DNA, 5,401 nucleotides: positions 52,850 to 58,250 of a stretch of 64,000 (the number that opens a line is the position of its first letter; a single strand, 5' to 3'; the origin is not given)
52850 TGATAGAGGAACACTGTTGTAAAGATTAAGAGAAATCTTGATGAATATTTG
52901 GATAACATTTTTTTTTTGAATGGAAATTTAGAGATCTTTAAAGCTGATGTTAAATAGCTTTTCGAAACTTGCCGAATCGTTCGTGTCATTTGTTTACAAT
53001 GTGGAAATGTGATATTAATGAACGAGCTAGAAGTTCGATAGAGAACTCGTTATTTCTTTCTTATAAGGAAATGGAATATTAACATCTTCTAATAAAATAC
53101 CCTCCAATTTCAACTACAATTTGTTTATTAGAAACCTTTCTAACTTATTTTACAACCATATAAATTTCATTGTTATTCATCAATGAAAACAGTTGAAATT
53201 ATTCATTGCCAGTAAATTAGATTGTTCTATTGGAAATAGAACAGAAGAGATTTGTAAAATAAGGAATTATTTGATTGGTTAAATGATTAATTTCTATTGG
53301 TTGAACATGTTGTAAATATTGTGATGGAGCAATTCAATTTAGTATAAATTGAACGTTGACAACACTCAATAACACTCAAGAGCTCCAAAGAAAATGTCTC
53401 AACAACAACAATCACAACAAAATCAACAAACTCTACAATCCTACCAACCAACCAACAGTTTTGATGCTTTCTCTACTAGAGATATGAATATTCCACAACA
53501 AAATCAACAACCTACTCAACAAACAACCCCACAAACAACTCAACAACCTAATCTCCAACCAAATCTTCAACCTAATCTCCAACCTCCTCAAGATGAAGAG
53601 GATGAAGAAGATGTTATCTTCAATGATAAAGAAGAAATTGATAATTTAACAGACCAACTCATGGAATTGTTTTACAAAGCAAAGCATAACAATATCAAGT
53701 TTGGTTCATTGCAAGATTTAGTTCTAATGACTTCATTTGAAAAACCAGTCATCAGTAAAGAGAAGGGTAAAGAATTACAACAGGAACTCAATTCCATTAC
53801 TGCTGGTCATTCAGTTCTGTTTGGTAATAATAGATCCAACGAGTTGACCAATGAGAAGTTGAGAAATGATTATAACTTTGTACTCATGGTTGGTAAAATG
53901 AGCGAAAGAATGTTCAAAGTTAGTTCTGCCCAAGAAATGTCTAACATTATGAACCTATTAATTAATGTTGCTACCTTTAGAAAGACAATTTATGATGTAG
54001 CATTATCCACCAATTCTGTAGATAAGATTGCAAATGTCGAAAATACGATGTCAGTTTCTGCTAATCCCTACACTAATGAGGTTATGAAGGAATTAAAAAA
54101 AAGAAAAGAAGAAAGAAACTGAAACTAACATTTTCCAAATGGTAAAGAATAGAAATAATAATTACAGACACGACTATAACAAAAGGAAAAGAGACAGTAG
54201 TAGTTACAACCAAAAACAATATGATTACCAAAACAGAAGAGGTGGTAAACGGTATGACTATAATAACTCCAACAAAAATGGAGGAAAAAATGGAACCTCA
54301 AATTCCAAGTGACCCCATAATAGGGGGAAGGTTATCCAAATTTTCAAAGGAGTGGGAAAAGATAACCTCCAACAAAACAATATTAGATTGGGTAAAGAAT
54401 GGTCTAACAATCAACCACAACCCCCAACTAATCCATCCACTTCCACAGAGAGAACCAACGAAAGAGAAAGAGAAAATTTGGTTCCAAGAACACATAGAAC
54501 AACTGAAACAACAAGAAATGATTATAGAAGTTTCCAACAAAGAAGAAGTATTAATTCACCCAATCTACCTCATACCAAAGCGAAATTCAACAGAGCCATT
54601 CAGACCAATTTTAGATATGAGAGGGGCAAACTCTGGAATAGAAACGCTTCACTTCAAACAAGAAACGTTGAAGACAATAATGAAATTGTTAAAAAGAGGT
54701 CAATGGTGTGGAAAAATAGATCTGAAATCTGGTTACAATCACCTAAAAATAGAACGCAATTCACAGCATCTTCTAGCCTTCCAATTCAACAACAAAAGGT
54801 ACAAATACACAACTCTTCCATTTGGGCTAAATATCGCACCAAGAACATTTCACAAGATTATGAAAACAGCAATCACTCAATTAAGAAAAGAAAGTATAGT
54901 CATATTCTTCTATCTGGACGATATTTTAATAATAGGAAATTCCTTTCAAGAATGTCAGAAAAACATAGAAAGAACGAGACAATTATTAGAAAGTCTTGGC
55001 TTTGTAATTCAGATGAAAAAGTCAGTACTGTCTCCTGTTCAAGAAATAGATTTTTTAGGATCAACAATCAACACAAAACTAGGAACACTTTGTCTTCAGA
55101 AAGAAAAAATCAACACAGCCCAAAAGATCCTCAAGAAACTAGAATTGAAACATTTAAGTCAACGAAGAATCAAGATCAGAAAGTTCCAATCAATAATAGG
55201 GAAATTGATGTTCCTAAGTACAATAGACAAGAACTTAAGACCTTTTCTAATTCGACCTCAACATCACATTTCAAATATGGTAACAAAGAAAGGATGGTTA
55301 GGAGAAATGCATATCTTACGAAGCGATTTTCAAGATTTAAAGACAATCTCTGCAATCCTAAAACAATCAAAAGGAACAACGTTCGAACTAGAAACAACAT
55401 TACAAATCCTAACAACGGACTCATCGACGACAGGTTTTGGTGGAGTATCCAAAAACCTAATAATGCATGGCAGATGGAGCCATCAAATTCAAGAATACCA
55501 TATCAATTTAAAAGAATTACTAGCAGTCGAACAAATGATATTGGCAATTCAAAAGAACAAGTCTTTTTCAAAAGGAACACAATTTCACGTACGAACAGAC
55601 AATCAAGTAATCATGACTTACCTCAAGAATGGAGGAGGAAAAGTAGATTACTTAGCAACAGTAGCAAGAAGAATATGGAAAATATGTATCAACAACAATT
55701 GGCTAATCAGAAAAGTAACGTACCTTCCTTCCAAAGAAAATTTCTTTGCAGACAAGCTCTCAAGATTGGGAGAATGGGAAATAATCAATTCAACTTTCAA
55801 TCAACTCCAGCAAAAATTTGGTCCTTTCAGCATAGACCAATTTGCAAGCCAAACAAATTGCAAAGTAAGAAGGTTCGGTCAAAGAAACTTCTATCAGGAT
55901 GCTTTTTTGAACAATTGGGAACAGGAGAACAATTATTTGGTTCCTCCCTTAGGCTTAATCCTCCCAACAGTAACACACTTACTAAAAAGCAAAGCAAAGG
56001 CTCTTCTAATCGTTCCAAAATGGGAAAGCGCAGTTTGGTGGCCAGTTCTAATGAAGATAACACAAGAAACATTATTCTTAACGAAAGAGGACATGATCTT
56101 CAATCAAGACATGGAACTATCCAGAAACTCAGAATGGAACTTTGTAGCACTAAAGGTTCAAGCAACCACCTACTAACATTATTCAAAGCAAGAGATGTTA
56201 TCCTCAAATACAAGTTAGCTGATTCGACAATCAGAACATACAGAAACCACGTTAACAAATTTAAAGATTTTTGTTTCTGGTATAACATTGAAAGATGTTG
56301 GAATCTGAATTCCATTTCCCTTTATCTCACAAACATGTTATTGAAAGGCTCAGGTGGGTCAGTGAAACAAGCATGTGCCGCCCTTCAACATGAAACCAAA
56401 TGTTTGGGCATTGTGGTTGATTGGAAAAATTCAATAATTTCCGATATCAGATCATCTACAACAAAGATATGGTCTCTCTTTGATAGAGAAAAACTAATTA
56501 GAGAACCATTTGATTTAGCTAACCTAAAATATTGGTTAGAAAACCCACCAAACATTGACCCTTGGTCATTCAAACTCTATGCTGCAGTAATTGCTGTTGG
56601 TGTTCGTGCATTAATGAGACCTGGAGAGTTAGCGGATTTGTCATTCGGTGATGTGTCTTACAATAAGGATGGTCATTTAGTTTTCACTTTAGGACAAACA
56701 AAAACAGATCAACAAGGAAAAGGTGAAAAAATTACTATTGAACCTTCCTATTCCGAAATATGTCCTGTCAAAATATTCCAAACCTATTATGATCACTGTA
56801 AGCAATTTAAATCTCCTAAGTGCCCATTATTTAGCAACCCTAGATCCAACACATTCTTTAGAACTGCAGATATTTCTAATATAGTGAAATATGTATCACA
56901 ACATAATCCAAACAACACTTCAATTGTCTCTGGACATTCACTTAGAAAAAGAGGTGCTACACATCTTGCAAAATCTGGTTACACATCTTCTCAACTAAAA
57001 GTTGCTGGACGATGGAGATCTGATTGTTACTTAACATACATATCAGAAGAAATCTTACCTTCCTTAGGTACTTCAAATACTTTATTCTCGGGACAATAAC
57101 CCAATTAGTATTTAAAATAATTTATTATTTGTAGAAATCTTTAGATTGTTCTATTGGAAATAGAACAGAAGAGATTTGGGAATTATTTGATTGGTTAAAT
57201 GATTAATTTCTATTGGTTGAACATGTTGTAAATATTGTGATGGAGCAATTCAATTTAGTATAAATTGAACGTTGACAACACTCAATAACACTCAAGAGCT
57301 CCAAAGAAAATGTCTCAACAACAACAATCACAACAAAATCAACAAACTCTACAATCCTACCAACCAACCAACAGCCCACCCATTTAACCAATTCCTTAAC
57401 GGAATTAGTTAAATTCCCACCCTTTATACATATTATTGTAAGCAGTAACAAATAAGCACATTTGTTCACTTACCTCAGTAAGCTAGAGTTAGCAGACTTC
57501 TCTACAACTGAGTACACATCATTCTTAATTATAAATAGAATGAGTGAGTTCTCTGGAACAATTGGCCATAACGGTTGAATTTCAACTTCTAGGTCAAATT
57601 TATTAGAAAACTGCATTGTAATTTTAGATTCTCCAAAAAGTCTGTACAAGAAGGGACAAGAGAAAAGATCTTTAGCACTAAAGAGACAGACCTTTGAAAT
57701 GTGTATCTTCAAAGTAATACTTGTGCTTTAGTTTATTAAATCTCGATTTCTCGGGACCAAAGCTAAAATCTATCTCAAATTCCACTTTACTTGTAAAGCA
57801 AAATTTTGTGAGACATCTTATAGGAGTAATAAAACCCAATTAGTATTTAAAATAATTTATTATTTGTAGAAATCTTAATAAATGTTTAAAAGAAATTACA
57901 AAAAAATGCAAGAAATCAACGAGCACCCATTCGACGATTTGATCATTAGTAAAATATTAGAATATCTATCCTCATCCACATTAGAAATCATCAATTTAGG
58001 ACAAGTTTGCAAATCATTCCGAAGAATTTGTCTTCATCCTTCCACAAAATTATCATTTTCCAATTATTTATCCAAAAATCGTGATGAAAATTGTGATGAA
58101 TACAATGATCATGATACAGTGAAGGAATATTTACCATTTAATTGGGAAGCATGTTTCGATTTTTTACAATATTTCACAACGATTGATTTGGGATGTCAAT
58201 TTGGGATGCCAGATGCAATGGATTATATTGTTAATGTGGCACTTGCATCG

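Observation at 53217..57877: Intact, apparently young DIRS/Ngaro-like tyrosine-recombinase retrotransposon with split direct repeats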

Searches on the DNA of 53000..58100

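Call 20: search_rna_families(source=window, start=53000, end=58100, threshold=evalue, max_evalue=1)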
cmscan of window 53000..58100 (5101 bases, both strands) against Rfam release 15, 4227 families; matches with E-value up to 1: 2.
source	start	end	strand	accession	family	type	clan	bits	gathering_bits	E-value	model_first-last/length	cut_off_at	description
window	53291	53437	-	RF01927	MIR1222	Gene; miRNA;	-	20.8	90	0.73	1-134/134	no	MIR1222 microRNA precursor family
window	57207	57353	-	RF01927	MIR1222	Gene; miRNA;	-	20.8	90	0.73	1-134/134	no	MIR1222 microRNA precursor family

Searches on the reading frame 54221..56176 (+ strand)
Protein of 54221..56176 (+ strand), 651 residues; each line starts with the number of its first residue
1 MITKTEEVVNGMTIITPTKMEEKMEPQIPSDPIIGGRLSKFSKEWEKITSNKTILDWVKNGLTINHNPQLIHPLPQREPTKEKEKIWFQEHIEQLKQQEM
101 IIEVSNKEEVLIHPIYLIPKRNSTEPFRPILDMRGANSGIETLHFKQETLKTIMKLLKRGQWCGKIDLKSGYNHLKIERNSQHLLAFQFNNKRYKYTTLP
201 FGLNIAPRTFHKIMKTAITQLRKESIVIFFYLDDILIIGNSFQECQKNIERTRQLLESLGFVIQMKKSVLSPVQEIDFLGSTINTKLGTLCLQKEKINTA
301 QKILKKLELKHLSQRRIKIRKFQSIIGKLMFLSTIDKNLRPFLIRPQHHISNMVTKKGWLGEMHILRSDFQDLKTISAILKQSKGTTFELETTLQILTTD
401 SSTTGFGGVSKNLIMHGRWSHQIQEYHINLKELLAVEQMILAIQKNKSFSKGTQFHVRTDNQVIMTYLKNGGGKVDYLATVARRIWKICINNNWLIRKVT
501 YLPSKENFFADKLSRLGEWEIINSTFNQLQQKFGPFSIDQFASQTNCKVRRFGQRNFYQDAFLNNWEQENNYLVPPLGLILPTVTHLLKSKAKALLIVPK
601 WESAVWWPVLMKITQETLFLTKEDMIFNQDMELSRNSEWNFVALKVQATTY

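Call 5: search_protein_families(library=pfam, proteins=[window:54221-56176:+], max_evalue=0.1)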
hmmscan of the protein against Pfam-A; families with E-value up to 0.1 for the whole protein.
window:54221-56176:+ (651 aa): 3 families
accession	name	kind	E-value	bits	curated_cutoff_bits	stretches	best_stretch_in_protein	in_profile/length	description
PF00078.32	RVT_1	-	4.7e-25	88.9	29.6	1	118-283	1-205/205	Reverse transcriptase (RNA-dependent DNA polymerase)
PF05869.16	Dam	-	2.1e-08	34.5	28.1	1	519-627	12-123/169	DNA N-6-adenine-methyltransferase (Dam)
PF17917.7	RT_RNaseH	-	0.0021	18.7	24.8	1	396-469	7-87/105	RNase H-like domain found in reverse transcriptase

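Call 7: find_encoding_contigs(protein=window:54221-56176:+, flank=10000, max_places=10)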
Protein window:54221-56176:+ (651 aa): no gene with exactly this product is on record in the collection.

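Call 9: find_homologous_proteins(query=window:54221-56176:+, max_evalue=1e-10)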
Query window:54221-56176:+ (651 aa): 229 proteins with E <= 1e-10 among 8000 candidates; the best 120 are listed.
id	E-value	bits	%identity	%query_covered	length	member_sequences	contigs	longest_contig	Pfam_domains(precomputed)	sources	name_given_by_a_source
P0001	2.4e-76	276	32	91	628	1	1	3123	PF00078.33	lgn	-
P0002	1.9e-74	269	30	90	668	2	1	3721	PF13456.13,PF00078.33,PF00075.31,PF17917.8,PF05869.17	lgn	-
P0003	7.4e-72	261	31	92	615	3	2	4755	PF00078.33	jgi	-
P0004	1.3e-70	257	31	84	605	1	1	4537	PF00078.33,PF05869.17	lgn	-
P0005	1.3e-69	253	29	88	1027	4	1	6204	PF00078.33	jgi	jgi:hypothetical protein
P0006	8.4e-69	251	28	98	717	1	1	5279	PF00078.33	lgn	-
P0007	8.9e-69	251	30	82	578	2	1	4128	PF00078.33,PF05869.17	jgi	jgi:hypothetical protein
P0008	2.6e-68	249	33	85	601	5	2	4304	PF00078.33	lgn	-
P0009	4.3e-66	242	32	78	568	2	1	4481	PF00078.33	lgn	-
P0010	3.2e-65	239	31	90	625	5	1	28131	PF00078.33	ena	-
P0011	6.0e-65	238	30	83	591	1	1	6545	PF12237.14,PF00078.33,PF05869.17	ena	-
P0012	7.3e-65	238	29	91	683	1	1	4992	PF00078.33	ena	-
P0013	2.7e-64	236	29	86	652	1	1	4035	PF00078.33,PF05869.17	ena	-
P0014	2.8e-64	236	29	89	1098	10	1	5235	PF00078.33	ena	-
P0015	5.6e-64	235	32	84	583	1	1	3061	PF00078.33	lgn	-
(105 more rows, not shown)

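Call 37: find_related_loci(query=A1, collection=metagenome_contigs, flank=7000)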
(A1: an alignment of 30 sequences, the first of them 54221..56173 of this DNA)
Query A1 (651 aa) in metagenome_contigs; peptide patterns used: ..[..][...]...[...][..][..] (x = any residue, [..] = any of these).
571 stretches matched a pattern; 551 encode a relative of the query (tblastn E <= 1e-3); the best 80 are kept; 80 distinct loci.
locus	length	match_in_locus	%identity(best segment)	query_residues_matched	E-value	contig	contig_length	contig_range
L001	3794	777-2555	31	35-628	3e-88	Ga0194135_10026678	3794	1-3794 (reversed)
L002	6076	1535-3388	29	34-627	6e-81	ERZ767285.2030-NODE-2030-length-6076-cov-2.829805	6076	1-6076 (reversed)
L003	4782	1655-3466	31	32-617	3e-80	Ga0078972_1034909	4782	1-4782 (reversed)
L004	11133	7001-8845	29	19-623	9e-78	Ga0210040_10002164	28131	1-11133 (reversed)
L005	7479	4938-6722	31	22-613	3e-77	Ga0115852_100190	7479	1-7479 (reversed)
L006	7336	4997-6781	31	22-613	3e-77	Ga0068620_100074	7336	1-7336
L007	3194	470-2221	31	32-614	9e-78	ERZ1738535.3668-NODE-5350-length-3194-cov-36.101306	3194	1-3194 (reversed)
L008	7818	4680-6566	28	23-648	6e-76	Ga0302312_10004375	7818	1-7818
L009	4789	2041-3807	29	35-619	1e-75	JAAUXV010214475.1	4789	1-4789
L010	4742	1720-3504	30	21-614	2e-75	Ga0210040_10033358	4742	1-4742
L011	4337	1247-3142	27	34-651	3e-75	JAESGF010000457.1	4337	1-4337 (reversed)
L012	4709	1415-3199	30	16-614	5e-75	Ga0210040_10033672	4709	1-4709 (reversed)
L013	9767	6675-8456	29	32-622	9e-75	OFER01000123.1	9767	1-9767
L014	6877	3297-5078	29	32-622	6e-75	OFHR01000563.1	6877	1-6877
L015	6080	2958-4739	29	32-622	2e-74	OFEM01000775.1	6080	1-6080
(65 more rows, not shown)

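Call 46: search_protein_families(library=pfam, proteins=[window:54313-56133:+], max_evalue=5)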
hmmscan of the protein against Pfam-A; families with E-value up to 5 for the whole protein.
window:54313-56133:+ (607 aa): 0 families

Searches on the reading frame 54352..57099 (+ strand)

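Call 5: search_protein_families(library=pfam, proteins=[window:54352-57099:+], max_evalue=0.1)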
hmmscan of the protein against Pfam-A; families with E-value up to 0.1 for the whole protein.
window:54352-57099:+ (915 aa): 1 family
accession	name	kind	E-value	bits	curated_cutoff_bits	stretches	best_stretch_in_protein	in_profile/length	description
PF00589.27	Phage_integrase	-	5.1e-08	33.3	27.1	1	744-890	25-158/172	Phage integrase family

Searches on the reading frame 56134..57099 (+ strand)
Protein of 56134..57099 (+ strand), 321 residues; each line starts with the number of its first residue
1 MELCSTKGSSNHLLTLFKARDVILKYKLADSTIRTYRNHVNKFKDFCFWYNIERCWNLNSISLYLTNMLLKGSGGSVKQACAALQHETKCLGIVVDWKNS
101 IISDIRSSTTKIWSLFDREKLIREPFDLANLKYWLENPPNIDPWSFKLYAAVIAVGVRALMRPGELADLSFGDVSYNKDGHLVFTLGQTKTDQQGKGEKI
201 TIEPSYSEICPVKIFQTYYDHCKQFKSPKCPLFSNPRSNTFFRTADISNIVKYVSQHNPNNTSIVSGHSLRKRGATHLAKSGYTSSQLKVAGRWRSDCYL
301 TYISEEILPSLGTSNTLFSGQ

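Call 41: find_encoding_contigs(protein=window:56134-57099:+, flank=8000, max_places=10)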
Protein window:56134-57099:+ (321 aa): no gene with exactly this product is on record in the collection.

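Call 42: search_solved_structures(query=window:56134-57096:+, max_evalue=1, show_alignments=3)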
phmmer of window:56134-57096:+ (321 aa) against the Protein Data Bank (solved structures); distinct sequences matched with E-value up to 1: 18.
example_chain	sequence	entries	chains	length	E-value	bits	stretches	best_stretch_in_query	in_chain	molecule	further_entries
1pvp_A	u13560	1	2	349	0.068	15.3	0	150-296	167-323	Recombinase cre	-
7rhz_B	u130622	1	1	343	0.084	15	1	150-296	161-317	Recombinase cre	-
1pvq_A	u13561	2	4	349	0.085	15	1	150-302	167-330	Recombinase cre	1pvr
1crx_A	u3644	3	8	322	0.085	15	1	151-296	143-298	Cre recombinase | Recombinase cre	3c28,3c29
1xns_A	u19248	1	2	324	0.086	15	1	150-296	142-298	Recombinase CRE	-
1nzb_A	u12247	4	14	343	0.1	14.7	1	150-296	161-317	Cre recombinase | PROTEIN (CRE RECOMBINASE) | Recombinase cre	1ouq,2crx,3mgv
1q3u_A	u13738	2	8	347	0.11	14.7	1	151-302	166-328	Cre recombinase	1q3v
1kbu_A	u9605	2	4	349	0.11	14.6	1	150-296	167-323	CRE RECOMBINASE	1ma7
1drg_A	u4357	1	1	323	0.14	14.2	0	150-296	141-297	CRE RECOMBINASE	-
1f44_A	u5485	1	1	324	0.14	14.2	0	150-296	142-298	CRE RECOMBINASE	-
5u91_A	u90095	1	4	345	0.15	14.2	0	150-296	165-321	Tre recombinase protein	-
5crx_A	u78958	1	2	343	0.17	14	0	151-296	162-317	PROTEIN (BACTERIOPHAGE P1 CRE GENE)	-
7rhy_A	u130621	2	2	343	0.18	13.9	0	150-302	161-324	Recombinase cre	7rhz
4crx_A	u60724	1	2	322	0.22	13.6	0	151-296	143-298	PROTEIN (CRE RECOMBINASE)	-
1xo0_A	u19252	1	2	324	0.22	13.6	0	151-296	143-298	Recombinase CRE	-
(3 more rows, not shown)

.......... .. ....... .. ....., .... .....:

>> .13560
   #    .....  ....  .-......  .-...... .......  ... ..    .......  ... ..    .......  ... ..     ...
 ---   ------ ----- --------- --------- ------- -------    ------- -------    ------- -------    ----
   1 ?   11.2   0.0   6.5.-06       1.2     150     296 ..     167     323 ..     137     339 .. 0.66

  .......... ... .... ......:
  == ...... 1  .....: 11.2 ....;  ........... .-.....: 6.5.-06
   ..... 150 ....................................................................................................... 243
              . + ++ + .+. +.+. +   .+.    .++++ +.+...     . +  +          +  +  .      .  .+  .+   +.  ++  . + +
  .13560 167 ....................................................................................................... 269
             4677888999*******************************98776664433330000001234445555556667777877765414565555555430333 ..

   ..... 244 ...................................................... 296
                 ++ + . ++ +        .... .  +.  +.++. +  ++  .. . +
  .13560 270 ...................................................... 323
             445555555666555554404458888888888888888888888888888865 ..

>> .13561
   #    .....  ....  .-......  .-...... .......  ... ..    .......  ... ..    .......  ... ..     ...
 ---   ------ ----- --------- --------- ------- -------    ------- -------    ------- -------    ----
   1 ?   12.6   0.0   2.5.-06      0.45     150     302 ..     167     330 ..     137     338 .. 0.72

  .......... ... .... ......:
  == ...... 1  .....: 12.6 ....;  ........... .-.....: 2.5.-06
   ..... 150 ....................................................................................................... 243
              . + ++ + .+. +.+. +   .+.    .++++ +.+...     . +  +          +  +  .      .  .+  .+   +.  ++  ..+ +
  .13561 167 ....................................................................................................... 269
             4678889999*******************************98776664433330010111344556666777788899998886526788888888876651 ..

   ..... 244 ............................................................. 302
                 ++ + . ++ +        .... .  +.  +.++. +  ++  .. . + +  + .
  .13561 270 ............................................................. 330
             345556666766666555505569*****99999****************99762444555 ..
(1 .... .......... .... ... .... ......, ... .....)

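Call 43: find_homologous_proteins(query=window:56134-57096:+, max_evalue=0.001)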
Query window:56134-57096:+ (321 aa): 27 proteins with E <= 0.001 among 1803 candidates.
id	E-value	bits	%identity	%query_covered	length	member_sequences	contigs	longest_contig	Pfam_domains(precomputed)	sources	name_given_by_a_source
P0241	1.9e-8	52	27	88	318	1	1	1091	PF00589.28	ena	-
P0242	2.2e-8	51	34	41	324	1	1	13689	PF00589.28,PF02899.24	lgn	-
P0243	2.4e-8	51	26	88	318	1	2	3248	PF00589.28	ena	-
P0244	4.5e-8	50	25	88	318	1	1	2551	PF00589.28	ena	-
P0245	3.0e-7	48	26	88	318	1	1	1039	PF00589.28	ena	-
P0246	4.6e-7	47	27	86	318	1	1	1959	PF00589.28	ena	-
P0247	5.2e-7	47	26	88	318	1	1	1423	PF00589.28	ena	-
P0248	8.6e-7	46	25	90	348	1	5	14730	PF00589.28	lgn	-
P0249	9.2e-7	46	26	86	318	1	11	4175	PF00589.28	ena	-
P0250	1.4e-6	46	26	88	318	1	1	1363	PF00589.28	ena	-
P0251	1.4e-6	46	27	86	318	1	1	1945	PF00589.28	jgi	-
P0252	1.8e-6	45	27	86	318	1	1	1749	PF00589.28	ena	-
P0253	1.8e-6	45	27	86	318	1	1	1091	PF00589.28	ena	-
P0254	2.2e-6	45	25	86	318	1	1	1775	PF00589.28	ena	-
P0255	2.5e-6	45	27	86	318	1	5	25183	PF00589.28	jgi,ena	-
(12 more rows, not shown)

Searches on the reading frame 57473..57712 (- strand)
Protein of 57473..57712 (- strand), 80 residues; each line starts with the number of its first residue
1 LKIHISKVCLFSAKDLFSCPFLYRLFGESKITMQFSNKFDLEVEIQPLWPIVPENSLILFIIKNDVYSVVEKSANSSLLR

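Call 46: search_protein_families(library=pfam, proteins=[window:57473-57712:-], max_evalue=5)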
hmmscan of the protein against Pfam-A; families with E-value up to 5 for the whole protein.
window:57473-57712:- (80 aa): 0 families
